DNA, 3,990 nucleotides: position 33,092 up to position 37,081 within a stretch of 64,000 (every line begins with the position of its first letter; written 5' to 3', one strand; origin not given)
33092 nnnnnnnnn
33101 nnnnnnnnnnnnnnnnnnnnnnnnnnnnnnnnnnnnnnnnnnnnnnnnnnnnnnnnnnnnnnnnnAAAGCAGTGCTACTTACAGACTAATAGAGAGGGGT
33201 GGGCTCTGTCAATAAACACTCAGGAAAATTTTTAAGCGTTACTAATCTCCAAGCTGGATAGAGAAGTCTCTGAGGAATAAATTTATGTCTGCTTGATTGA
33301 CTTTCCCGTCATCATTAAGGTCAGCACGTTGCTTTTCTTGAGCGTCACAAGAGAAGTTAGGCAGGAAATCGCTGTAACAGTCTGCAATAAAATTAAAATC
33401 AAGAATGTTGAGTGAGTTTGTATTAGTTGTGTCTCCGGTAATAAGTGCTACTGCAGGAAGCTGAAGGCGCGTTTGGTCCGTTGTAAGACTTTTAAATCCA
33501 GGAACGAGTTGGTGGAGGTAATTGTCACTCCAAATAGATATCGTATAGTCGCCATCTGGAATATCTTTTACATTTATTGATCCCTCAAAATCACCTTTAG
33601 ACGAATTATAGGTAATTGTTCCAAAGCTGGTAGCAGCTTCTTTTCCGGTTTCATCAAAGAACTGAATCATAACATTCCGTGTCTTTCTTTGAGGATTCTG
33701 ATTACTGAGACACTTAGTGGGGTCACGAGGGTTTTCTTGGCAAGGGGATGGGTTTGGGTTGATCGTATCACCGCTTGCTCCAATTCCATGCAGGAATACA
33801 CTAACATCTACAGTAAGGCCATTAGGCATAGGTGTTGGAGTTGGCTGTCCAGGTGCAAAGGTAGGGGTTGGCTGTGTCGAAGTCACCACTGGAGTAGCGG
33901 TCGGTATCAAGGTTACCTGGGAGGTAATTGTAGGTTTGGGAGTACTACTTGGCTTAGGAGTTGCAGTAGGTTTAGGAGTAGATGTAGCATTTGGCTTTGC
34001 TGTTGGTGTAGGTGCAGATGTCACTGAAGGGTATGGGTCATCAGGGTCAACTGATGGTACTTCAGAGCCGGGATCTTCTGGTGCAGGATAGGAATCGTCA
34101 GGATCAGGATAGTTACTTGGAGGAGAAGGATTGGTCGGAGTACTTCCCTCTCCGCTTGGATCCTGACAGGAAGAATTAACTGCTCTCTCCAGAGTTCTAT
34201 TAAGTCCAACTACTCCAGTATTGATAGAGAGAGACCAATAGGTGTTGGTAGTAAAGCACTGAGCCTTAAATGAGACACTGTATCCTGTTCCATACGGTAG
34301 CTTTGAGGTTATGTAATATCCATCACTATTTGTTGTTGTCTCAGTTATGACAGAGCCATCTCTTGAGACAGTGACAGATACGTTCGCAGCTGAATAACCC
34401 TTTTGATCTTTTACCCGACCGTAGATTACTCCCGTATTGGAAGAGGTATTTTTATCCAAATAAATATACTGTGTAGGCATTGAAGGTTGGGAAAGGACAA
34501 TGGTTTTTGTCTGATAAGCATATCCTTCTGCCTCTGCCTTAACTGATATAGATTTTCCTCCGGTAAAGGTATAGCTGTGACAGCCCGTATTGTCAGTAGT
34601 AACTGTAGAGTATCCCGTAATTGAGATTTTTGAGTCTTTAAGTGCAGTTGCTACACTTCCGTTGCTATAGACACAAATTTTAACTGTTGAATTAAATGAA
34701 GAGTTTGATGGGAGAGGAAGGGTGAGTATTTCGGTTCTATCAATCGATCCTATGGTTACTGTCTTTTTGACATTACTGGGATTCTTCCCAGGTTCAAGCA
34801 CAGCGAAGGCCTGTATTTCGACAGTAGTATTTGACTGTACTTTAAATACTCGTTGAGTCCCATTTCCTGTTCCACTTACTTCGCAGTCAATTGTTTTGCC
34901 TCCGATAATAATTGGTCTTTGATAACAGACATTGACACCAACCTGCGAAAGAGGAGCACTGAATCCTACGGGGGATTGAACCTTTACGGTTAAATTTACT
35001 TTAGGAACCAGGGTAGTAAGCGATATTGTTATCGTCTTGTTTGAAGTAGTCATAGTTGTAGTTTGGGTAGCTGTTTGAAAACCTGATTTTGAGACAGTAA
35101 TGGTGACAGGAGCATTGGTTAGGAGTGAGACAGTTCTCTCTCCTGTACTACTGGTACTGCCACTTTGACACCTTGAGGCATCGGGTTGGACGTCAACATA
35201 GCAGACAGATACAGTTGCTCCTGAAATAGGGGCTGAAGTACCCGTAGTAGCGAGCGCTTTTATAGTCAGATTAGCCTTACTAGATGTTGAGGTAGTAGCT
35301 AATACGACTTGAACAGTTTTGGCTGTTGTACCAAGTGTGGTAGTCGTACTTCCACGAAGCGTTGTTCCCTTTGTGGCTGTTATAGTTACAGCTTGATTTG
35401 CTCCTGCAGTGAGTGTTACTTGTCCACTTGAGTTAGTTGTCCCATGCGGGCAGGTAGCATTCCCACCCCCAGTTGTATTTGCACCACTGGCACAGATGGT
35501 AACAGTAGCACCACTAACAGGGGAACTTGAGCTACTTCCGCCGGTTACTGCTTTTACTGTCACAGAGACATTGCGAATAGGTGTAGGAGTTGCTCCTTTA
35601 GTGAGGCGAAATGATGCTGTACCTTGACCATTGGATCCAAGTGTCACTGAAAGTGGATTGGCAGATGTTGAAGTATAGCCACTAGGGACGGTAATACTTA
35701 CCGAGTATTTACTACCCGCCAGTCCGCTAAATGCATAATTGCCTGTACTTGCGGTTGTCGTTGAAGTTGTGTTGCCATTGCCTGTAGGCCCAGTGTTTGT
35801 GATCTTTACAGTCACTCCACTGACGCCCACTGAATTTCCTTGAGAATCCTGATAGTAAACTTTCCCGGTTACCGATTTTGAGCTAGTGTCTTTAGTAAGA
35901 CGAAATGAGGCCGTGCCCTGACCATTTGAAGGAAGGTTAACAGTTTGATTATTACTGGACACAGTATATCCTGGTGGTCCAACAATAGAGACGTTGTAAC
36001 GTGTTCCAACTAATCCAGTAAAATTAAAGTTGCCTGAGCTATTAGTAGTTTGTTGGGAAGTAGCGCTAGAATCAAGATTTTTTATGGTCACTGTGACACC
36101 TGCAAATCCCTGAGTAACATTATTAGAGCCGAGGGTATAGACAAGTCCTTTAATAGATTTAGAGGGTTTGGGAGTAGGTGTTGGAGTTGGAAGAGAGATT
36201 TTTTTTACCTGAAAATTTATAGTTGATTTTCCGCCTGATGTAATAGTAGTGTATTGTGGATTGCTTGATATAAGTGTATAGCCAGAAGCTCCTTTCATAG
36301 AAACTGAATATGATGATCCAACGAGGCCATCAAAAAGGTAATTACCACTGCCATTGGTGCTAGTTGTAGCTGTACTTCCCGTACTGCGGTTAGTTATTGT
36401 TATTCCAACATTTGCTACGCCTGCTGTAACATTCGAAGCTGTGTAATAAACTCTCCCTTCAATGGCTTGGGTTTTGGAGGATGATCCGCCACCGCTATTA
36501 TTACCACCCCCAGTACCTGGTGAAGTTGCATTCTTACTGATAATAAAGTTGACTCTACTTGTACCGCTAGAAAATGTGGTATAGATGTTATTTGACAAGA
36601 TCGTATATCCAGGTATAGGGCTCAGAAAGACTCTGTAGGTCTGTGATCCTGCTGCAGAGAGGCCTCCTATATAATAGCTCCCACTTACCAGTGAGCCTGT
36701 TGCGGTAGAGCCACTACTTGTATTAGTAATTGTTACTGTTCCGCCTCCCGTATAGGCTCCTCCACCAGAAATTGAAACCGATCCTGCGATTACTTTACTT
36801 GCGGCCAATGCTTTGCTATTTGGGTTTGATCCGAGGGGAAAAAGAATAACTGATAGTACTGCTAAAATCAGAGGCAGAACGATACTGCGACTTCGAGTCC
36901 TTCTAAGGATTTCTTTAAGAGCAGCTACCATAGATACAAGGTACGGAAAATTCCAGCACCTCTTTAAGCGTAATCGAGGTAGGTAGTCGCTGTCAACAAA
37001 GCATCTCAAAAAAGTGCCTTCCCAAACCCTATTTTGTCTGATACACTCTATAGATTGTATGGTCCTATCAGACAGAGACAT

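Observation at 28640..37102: Co-directional block of three dockerin-tailed secreted modular proteins plus a small anchored beta-domain protein: a candidate cohesin-dockerin-like surface assembly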

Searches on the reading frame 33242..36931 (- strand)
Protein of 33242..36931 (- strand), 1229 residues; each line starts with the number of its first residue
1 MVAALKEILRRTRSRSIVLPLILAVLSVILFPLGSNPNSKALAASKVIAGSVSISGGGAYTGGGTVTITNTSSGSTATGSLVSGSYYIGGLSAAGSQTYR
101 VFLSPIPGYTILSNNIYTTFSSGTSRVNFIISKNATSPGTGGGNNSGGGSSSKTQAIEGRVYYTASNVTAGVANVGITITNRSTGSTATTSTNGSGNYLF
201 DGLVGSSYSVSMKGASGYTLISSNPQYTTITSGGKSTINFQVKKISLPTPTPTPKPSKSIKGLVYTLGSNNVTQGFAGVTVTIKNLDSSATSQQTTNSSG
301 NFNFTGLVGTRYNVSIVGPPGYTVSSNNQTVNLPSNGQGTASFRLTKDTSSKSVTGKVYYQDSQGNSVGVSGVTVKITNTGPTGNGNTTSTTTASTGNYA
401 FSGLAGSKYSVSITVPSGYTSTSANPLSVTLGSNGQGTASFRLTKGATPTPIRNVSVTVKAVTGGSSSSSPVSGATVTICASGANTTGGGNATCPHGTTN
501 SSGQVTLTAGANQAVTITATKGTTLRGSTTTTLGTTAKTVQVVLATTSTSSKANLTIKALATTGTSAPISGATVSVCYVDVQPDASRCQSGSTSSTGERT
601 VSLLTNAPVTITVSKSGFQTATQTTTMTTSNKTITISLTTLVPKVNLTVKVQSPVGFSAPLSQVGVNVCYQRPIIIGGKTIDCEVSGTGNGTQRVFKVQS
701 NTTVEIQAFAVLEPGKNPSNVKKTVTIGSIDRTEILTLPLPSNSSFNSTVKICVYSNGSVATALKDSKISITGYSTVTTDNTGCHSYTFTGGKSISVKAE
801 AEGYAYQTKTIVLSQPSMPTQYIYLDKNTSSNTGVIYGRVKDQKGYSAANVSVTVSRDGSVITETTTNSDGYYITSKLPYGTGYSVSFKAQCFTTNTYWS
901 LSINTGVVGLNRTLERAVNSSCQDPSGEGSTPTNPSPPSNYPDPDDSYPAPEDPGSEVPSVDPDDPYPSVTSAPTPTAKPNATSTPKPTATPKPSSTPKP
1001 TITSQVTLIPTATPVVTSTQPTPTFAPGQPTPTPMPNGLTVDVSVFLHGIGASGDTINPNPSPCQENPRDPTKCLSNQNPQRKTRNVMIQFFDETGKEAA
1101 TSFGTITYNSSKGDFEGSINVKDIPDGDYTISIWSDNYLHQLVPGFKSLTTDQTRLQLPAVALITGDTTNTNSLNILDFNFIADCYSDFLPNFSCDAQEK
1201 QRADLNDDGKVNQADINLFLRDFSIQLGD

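Call 3: search_protein_families(library=pfam, proteins=[window:33242-36931:-], max_evalue=1)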
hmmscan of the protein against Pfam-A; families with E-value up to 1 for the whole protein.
window:33242-36931:- (1229 aa): 9 families
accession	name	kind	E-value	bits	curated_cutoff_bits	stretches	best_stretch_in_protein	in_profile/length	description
PF13620.12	CarboxypepD_reg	-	2.2e-33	114.9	32.3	6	836-906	2-72/82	Carboxypeptidase regulatory-like domain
PF17210.9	SdrD_B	-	1.4e-22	80.4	29.7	4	366-426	21-77/112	SdrD B-like domain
PF17802.7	SpaA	-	2.9e-07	31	23.1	3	274-338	14-81/91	Prealbumin-like fold domain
PF11974.14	bMG3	-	0.015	15.7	34.9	0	844-874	24-55/103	Bacterial alpha-2-macroglobulin MG3 domain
PF09430.16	EMC7_beta-sandw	-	0.017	15.8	26.6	0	848-888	7-45/122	ER membrane protein complex subunit 7, beta-sandwich domain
PF00404.24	Dockerin_1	-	0.017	15.7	22.9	1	1166-1218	2-51/57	Dockerin type I domain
PF23193.1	NOMO_3rd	-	0.079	13.4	27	0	389-411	60-82/120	NOMO third transthyretin-like domain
PF24025.1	Ig_DR_A0283-like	-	0.1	13.4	27.1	2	355-423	8-72/102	DR_A0283-like, Ig-like domain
PF22902.2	NOMO1-like_9th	-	0.12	12.6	27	0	757-807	6-63/75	BOS complex subunit NOMO1-like, beta sandwich domain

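Call 4: search_protein_families(library=ncbifam, proteins=[window:33242-36931:-], max_evalue=1)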
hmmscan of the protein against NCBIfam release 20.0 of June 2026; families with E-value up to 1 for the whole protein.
window:33242-36931:- (1229 aa): 2 families
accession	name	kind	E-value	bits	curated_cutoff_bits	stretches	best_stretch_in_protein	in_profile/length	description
NF012181.0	MSCRAMM_SdrD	exception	9.9e-09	33.2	2500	2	170-350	814-1000/1379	MSCRAMM family adhesin SdrD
NF000535.3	MSCRAMM_SdrC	exception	0.0006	17.9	1700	2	365-426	515-573/963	MSCRAMM family adhesin SdrC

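Call 59: search_solved_structures(query=window:33242-36931:-, max_evalue=0.01)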
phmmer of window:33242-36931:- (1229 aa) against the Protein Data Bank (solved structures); distinct sequences matched with E-value up to 0.01: 3.
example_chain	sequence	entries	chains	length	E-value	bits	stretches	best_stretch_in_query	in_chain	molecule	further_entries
10ps_A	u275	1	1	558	0.0002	22.6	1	135-340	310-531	Serine-aspartate repeat-containing protein D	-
4wi0_B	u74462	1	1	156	0.00046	21.4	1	1107-1224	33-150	Cellulosomal scaffoldin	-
4u3s_B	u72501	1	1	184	0.00071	20.7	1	1108-1224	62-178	Cellulosomal scaffoldin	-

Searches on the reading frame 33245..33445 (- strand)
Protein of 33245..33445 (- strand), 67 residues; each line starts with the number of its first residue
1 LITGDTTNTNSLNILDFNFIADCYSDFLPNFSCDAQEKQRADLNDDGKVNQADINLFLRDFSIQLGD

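Call 85: search_protein_families(library=pfam, proteins=[window:33245-33445:-], max_evalue=0.1)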
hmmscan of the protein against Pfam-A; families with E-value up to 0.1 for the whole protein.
window:33245-33445:- (67 aa): 1 family
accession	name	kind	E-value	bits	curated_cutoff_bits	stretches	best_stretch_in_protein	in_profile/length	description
PF00404.24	Dockerin_1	-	0.00039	21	22.9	1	4-56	2-51/57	Dockerin type I domain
